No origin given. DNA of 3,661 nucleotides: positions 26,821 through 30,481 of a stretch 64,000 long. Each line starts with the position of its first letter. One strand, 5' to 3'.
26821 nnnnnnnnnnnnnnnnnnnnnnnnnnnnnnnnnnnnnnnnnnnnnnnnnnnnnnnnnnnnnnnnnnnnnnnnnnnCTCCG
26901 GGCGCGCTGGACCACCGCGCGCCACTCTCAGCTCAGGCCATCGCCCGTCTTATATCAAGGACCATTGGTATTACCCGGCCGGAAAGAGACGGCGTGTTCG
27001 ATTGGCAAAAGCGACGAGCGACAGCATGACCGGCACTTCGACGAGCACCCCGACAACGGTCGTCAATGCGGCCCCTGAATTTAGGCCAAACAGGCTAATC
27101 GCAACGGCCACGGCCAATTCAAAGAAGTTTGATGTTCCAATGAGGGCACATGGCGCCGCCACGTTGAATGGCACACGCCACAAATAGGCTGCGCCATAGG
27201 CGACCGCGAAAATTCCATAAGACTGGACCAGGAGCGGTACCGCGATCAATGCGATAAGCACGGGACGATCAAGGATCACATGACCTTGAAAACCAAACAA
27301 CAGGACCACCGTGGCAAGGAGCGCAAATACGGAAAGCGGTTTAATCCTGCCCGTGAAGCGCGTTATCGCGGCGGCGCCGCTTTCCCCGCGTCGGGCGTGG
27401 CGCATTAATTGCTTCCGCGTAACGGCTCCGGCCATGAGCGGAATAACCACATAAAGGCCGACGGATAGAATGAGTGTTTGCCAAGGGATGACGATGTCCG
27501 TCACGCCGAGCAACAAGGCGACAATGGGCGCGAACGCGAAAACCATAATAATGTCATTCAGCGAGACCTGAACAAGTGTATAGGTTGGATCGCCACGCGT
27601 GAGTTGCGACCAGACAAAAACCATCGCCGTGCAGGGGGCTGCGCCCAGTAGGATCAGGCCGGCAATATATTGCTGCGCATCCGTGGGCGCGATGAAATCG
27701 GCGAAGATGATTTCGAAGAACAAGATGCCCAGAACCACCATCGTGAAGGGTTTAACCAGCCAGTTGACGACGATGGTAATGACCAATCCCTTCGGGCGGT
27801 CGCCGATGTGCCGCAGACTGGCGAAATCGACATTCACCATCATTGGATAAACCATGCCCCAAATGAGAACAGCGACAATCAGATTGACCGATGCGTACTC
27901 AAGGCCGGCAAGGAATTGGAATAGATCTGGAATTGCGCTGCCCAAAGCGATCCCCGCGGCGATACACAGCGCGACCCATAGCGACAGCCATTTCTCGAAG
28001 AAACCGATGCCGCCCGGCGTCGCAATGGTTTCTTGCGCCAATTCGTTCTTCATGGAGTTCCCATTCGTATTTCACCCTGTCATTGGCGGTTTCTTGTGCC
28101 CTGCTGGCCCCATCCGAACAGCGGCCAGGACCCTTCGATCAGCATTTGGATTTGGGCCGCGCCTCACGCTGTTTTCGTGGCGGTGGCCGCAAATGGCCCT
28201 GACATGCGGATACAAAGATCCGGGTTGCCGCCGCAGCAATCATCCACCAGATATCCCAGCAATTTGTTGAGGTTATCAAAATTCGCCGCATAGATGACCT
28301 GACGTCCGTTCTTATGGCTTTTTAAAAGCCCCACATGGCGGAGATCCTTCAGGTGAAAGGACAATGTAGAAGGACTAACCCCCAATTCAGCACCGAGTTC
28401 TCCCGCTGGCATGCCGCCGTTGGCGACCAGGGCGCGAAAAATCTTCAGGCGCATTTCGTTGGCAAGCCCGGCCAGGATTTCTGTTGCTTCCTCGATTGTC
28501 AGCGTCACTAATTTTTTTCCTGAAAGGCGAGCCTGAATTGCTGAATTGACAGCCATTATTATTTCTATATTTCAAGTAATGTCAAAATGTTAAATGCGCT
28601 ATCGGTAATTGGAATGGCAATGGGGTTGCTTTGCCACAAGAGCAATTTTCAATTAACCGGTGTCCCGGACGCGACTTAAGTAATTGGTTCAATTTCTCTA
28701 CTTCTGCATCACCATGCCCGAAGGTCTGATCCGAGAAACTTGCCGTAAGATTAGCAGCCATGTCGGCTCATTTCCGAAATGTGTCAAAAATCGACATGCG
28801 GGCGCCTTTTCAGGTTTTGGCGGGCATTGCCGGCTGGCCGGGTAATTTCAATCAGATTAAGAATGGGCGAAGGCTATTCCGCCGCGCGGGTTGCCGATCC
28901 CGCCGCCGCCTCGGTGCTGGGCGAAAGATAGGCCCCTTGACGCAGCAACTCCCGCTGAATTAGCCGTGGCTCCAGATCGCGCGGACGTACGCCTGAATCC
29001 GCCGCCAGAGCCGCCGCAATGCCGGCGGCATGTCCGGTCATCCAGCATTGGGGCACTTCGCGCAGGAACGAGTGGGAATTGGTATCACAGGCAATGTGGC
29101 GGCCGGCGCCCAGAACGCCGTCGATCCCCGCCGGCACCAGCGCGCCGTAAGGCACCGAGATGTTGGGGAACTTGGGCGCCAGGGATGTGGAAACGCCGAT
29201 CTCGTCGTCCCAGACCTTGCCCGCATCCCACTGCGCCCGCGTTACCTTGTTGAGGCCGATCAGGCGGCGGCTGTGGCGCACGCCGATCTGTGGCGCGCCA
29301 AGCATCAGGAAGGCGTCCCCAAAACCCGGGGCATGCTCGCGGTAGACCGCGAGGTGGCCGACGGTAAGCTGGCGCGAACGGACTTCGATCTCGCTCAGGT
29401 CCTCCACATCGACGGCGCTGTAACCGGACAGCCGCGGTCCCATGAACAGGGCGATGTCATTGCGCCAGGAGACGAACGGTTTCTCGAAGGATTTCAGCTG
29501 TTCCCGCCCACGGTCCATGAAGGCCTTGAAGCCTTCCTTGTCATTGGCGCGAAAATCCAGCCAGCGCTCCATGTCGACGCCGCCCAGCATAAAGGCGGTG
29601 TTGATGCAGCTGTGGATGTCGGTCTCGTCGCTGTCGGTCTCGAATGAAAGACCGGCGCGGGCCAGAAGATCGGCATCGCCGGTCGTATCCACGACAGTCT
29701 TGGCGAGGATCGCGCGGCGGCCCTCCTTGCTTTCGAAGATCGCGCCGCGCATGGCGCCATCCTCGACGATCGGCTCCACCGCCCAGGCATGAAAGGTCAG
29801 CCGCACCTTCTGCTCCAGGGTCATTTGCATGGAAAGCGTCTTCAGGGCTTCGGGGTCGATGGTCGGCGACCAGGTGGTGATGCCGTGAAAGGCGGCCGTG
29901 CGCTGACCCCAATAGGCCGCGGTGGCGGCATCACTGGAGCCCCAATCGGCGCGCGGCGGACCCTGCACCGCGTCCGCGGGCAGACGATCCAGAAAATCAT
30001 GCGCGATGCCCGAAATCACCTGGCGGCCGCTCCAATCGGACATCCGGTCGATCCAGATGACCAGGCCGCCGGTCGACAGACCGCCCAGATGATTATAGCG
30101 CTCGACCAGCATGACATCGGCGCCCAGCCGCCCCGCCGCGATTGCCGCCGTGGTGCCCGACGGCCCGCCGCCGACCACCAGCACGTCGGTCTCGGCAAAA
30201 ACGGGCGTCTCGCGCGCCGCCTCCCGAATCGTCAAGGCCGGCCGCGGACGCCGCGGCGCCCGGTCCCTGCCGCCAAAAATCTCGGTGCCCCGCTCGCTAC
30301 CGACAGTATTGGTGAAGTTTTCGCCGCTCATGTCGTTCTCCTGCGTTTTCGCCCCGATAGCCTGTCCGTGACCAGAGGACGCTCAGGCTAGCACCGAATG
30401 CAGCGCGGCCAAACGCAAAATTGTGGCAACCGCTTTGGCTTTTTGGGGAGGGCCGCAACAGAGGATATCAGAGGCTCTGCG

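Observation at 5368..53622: AT-rich MITE/REP-like dispersed element family with terminal inverted repeats and two hairpin modules (at least 8 copies in 64 kb)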

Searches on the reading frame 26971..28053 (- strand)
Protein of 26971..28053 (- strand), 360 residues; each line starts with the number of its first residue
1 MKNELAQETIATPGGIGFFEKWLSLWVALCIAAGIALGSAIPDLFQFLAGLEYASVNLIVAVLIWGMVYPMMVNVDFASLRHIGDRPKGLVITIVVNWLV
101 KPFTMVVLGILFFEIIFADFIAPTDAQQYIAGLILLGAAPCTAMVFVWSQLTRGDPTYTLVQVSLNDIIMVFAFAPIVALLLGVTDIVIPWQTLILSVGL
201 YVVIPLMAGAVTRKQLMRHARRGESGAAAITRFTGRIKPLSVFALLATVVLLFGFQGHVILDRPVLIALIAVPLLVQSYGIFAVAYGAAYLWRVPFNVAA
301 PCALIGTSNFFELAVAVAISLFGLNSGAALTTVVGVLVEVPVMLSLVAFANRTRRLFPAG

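Call 10: search_protein_families(library=pfam, proteins=[window:26971-28053:-])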
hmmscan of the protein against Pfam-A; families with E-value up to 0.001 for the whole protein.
window:26971-28053:- (360 aa): 2 families
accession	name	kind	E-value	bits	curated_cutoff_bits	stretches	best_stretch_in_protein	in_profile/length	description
PF01758.21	SBF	-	2.8e-38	131.9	24.3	1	63-262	3-190/191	Sodium Bile acid symporter family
PF13593.11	SBF_like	-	1.9e-07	31.1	25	1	97-337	63-295/313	SBF-like CPA transporter family (DUF4137)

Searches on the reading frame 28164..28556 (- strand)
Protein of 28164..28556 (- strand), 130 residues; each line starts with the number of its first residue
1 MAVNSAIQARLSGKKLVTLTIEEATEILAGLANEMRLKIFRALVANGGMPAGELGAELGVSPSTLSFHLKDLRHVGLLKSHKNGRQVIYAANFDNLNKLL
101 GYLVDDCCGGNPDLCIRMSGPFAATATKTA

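Call 41: search_protein_families(library=pfam, proteins=[window:28164-28556:-])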
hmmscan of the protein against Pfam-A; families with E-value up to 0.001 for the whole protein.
window:28164-28556:- (130 aa): 7 families
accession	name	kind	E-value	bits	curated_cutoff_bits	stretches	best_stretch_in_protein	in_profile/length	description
PF12840.13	HTH_20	-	2.6e-13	50.1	27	1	31-80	1-50/51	Helix-turn-helix domain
PF01022.26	HTH_5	-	2.9e-08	33.9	22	1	35-79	3-46/47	Bacterial regulatory protein, arsR family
PF13412.12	HTH_24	-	2.3e-07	30.7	21.9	1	33-73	2-42/48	Winged helix-turn-helix DNA-binding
PF13518.12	HTH_28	-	2.5e-05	24.7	25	1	35-84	1-51/52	Helix-turn-helix domain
PF13545.12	HTH_Crp_2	-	0.00019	21.8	27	1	51-98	25-69/70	Crp-like helix-turn-helix domain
PF13404.12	HTH_AsnC-type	-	0.0008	19.6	27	0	38-65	7-34/42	AsnC-type helix-turn-helix domain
PF12802.13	MarR_2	-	0.00094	19.7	27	0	39-80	10-52/61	MarR family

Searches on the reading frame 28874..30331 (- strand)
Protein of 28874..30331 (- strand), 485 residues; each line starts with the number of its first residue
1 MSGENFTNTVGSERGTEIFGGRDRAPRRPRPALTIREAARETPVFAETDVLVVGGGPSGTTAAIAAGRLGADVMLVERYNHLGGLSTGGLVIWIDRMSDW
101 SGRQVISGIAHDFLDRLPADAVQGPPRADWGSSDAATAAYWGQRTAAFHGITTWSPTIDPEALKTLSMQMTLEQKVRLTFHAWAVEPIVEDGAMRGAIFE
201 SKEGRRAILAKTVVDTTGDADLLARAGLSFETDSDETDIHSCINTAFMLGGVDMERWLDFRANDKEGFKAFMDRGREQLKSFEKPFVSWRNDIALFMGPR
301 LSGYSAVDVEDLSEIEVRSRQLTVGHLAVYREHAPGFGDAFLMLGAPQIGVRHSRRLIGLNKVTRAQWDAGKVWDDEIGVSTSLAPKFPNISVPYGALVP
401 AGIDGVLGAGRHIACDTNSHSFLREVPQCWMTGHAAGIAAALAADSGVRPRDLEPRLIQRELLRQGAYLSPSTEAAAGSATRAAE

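Call 10: search_protein_families(library=pfam, proteins=[window:28874-30331:-])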
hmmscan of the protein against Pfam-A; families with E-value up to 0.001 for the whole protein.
window:28874-30331:- (485 aa): 10 families
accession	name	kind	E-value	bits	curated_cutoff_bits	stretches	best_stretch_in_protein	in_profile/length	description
PF12831.13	FAD_oxidored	-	3.4e-75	254.4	27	1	49-462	1-416/416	FAD dependent oxidoreductase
PF00890.30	FAD_binding_2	-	4e-07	30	20.4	1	49-98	1-53/414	FAD binding domain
PF01134.28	GIDA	-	5.3e-06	26.2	22.1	1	49-85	1-38/391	Glucose inhibited division protein A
PF01946.23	Thi4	-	2.5e-05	24.1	26.2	1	38-89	8-60/235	Thi4 family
PF01494.25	FAD_binding_3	-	2.5e-05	24.1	22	1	47-81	1-35/349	FAD binding domain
PF13450.12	NAD_binding_8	-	2.8e-05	24.7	21.9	1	52-86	1-35/68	NAD(P)-binding Rossmann-like domain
PF07992.20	Pyr_redox_2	-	4.1e-05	23.6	26.1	1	49-79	2-32/291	Pyridine nucleotide-disulphide oxidoreductase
PF03486.20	HI0933_like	-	0.00012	22.1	50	1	49-83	2-36/244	HI0933-like protein Rossmann domain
PF01266.30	DAO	-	0.00025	21.1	27.9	1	49-86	1-38/353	FAD dependent oxidoreductase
PF00070.33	Pyr_redox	-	0.0008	20.3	22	0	50-82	2-34/82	Pyridine nucleotide-disulphide oxidoreductase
